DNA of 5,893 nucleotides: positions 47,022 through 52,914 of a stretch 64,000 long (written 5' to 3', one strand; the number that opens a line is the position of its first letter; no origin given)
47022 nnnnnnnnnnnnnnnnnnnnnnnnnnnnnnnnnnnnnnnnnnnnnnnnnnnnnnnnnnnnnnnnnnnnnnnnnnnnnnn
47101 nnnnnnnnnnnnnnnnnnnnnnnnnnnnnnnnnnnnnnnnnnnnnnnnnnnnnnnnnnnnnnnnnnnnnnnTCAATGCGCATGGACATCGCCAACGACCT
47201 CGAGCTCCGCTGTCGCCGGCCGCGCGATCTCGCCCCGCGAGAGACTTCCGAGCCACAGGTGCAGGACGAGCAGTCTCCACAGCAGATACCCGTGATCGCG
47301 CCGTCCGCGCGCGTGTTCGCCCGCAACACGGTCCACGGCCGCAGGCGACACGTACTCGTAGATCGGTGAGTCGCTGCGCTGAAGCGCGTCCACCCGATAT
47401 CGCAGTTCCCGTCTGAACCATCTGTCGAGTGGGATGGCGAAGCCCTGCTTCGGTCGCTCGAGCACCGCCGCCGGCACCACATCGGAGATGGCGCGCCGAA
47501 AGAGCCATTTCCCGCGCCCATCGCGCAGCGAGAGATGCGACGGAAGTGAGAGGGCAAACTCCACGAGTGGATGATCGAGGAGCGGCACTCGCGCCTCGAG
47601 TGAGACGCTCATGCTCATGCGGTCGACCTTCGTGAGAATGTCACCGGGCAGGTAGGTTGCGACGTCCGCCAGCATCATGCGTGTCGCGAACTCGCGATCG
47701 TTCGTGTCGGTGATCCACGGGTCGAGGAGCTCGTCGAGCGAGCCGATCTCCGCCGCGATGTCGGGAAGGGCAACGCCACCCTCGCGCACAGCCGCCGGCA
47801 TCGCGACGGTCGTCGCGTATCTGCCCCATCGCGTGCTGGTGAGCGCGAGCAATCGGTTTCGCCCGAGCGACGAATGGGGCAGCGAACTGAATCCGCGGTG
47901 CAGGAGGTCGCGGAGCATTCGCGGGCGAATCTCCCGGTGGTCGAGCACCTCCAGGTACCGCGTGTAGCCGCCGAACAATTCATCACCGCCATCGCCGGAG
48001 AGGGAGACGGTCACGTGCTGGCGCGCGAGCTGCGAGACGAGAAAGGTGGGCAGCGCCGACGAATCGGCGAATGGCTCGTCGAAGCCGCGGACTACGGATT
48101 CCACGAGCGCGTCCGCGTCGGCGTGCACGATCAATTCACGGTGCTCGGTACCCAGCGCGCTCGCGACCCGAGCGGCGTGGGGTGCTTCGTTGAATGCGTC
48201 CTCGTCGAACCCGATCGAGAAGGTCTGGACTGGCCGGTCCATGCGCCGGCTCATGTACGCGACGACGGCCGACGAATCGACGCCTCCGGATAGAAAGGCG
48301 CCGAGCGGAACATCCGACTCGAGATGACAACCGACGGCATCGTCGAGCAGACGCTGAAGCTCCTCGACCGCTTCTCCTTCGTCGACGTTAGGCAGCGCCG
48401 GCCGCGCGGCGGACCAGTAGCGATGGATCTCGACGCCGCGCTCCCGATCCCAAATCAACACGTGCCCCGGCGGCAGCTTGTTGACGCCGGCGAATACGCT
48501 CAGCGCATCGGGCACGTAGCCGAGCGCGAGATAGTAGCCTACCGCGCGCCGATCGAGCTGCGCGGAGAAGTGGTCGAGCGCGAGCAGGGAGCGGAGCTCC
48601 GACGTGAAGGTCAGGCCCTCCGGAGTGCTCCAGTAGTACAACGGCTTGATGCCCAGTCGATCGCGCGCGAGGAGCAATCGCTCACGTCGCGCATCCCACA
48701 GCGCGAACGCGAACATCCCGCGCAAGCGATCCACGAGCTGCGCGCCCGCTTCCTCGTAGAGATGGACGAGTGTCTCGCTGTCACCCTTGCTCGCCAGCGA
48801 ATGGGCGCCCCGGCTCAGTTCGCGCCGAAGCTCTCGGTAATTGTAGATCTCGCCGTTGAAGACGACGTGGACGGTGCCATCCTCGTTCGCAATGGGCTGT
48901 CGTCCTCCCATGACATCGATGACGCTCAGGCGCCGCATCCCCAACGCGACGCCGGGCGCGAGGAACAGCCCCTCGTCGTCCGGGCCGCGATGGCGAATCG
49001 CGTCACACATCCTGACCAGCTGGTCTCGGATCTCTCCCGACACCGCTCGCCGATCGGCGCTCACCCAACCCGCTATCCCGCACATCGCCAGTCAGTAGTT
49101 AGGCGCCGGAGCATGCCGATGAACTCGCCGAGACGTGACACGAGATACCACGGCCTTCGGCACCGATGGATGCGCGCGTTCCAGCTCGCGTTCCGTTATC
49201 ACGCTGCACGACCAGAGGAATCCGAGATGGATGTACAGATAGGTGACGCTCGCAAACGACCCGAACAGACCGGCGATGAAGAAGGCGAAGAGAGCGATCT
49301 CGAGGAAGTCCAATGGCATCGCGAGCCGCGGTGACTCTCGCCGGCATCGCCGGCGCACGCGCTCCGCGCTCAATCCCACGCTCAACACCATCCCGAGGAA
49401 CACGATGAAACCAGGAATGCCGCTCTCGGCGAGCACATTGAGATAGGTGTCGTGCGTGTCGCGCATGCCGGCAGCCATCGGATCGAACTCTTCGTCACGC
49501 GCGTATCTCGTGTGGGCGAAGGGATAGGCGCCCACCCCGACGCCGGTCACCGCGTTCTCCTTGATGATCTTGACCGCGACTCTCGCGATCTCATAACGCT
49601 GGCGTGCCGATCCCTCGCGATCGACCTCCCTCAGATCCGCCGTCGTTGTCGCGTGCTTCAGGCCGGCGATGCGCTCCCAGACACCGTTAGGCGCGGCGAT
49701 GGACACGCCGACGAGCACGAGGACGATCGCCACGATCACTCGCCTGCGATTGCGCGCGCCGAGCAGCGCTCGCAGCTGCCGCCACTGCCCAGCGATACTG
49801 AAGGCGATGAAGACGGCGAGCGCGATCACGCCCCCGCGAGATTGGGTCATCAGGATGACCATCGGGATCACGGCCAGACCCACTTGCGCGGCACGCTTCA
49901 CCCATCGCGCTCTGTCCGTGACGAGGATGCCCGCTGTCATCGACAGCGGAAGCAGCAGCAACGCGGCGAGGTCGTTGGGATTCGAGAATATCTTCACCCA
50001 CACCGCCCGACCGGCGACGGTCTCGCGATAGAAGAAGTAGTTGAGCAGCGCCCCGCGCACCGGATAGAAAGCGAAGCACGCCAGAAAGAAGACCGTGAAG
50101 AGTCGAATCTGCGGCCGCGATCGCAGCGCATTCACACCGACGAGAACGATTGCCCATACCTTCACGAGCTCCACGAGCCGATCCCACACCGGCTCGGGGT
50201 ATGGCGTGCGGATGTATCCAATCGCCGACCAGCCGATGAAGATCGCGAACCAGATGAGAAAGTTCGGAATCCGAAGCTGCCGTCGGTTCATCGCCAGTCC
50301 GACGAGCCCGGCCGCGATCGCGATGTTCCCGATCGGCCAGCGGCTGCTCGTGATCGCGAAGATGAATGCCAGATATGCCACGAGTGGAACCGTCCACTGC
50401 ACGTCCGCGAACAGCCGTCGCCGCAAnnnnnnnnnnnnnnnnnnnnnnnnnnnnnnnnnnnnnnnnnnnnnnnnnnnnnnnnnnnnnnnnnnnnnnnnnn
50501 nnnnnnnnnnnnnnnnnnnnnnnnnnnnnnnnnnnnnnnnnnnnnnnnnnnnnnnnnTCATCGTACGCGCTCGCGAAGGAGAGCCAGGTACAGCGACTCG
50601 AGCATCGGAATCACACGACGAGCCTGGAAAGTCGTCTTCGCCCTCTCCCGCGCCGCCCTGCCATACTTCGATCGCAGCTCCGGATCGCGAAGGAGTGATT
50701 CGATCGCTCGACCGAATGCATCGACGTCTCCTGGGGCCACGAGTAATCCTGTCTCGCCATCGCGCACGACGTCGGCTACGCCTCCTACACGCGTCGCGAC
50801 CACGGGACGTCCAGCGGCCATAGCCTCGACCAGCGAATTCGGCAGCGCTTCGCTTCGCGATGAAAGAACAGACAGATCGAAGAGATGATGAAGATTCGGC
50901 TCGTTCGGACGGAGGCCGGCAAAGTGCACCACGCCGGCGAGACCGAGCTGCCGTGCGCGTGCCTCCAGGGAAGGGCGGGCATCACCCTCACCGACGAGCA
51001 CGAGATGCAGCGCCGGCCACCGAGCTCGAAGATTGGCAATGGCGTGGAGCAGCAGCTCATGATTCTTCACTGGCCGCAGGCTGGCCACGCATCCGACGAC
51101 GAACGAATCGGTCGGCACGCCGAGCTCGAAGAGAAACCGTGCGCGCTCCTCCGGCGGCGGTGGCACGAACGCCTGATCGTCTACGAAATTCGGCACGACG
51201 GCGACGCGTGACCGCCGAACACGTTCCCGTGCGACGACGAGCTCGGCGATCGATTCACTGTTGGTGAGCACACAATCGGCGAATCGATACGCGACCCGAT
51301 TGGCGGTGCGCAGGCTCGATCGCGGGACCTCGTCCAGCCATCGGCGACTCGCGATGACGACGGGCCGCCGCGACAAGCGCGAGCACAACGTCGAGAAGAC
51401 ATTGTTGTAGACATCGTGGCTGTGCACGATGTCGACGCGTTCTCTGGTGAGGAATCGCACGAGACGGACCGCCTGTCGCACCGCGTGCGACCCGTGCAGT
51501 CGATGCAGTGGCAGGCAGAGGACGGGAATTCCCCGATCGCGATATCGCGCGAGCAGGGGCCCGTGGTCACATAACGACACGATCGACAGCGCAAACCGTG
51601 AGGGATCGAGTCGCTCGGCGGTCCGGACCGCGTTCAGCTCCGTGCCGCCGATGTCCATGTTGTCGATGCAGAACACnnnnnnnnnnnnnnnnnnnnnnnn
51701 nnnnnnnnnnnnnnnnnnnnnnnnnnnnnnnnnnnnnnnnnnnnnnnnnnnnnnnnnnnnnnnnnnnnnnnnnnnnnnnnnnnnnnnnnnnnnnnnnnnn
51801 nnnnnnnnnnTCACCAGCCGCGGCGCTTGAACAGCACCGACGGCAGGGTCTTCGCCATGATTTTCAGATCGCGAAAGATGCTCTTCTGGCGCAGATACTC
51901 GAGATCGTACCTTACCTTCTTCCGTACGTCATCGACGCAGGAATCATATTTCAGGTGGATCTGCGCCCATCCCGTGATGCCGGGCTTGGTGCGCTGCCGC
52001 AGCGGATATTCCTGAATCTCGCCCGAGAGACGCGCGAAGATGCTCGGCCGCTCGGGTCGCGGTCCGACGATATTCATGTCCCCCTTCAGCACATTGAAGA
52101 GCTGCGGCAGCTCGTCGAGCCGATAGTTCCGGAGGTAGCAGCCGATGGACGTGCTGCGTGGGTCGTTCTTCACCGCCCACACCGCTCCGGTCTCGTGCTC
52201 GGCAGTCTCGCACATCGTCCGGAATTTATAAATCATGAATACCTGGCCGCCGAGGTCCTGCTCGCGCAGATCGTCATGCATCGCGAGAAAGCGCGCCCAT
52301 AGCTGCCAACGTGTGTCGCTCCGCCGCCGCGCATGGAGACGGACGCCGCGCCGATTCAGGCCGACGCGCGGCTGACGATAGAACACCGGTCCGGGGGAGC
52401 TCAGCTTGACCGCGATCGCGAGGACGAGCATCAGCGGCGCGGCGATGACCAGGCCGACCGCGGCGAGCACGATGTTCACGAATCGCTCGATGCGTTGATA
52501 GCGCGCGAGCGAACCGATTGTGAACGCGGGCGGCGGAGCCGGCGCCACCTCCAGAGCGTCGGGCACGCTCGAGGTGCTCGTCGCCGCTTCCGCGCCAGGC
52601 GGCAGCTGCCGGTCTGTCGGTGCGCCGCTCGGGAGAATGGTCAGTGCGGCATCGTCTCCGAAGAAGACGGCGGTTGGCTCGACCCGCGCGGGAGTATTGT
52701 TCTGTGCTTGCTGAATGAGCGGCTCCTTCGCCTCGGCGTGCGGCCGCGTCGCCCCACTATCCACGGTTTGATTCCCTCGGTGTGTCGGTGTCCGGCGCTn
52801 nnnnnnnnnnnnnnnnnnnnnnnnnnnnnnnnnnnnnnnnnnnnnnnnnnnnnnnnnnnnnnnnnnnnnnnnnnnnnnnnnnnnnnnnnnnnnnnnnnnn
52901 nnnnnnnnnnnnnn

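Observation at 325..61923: One non-palindromic 8-mer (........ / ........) is massively over-represented and overrides codon preference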

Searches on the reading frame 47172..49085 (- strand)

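Call 8: search_protein_families(library=pfam, proteins=[window:47172-49085:-])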
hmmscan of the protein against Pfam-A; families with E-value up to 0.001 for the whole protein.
window:47172-49085:- (637 aa): 4 families
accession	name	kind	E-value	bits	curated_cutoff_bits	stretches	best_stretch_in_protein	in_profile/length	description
PF00733.27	Asn_synthase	-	9.3e-103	345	21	1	242-612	1-353/354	Asparagine synthase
PF13537.11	GATase_7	-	2.2e-44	150.9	25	1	51-169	2-123/123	Glutamine amidotransferase domain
PF13522.11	GATase_6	-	1.4e-37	129.1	27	1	35-163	1-130/130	Glutamine amidotransferase domain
PF12481.13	DUF3700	-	0.00051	20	27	1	74-163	79-171/228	Aluminium induced protein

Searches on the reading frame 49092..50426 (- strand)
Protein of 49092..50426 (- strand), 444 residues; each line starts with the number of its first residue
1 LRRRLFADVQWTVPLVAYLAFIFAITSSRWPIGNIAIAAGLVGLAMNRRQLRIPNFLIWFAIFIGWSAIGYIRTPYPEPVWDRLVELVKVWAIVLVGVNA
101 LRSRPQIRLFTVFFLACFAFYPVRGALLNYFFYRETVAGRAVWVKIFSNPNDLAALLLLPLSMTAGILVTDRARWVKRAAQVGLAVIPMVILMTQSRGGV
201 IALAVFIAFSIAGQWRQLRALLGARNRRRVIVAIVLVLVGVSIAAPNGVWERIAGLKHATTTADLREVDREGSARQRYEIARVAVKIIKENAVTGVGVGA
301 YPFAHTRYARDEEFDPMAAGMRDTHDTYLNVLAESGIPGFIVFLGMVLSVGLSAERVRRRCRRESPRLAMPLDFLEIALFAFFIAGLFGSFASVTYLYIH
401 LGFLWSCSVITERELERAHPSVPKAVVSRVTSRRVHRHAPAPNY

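Call 14: search_protein_families(library=pfam, proteins=[window:49092-50426:-])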
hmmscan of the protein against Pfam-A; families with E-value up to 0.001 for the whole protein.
window:49092-50426:- (444 aa): 1 family
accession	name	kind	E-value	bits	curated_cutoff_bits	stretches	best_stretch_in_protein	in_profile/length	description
PF04932.20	Wzy_C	-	1.5e-22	80.4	31.7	1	185-344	4-149/149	O-Antigen ligase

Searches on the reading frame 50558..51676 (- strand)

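Call 15: search_protein_families(library=pfam, proteins=[window:50558-51676:-])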
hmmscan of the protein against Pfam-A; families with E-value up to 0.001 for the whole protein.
window:50558-51676:- (372 aa): 6 families
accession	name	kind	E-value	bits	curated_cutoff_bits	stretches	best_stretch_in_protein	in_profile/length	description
PF00534.26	Glycos_transf_1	-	2.9e-41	141.3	26.4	1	181-345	5-172/172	Glycosyl transferases group 1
PF13692.12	Glyco_trans_1_4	-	3e-37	128.5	27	1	192-331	2-142/142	Glycosyl transferases group 1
PF13439.12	Glyco_transf_4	-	8.8e-17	62.1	28.5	1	9-168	1-169/170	Glycosyltransferase Family 4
PF13579.12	Glyco_trans_4_4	-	4.1e-16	60.2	29.7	1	10-163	1-157/158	Glycosyl transferase 4-like domain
PF13524.12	Glyco_trans_1_2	-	1.3e-08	35.3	25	1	271-353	56-136/144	Glycosyl transferase-like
PF20706.3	GT4-conflict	-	3.8e-05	23.3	26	1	201-346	209-372/385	Family 4 Glycosyltransferase in conflict systems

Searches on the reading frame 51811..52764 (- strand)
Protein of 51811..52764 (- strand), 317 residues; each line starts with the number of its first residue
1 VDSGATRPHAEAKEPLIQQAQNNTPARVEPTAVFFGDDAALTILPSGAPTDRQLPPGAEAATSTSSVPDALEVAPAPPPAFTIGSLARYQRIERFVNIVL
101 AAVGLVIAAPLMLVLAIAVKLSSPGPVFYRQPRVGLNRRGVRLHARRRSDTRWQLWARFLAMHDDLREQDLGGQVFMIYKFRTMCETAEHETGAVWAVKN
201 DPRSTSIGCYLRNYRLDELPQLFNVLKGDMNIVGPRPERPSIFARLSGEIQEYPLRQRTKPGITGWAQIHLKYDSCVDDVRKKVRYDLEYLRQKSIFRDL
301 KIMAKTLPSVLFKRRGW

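Call 15: search_protein_families(library=pfam, proteins=[window:51811-52764:-])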
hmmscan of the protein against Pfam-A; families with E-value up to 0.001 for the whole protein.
window:51811-52764:- (317 aa): 1 family
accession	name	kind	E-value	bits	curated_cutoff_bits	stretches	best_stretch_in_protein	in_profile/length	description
PF02397.22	Bac_transf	-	3.7e-59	199.7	27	2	172-311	45-178/179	Bacterial sugar transferase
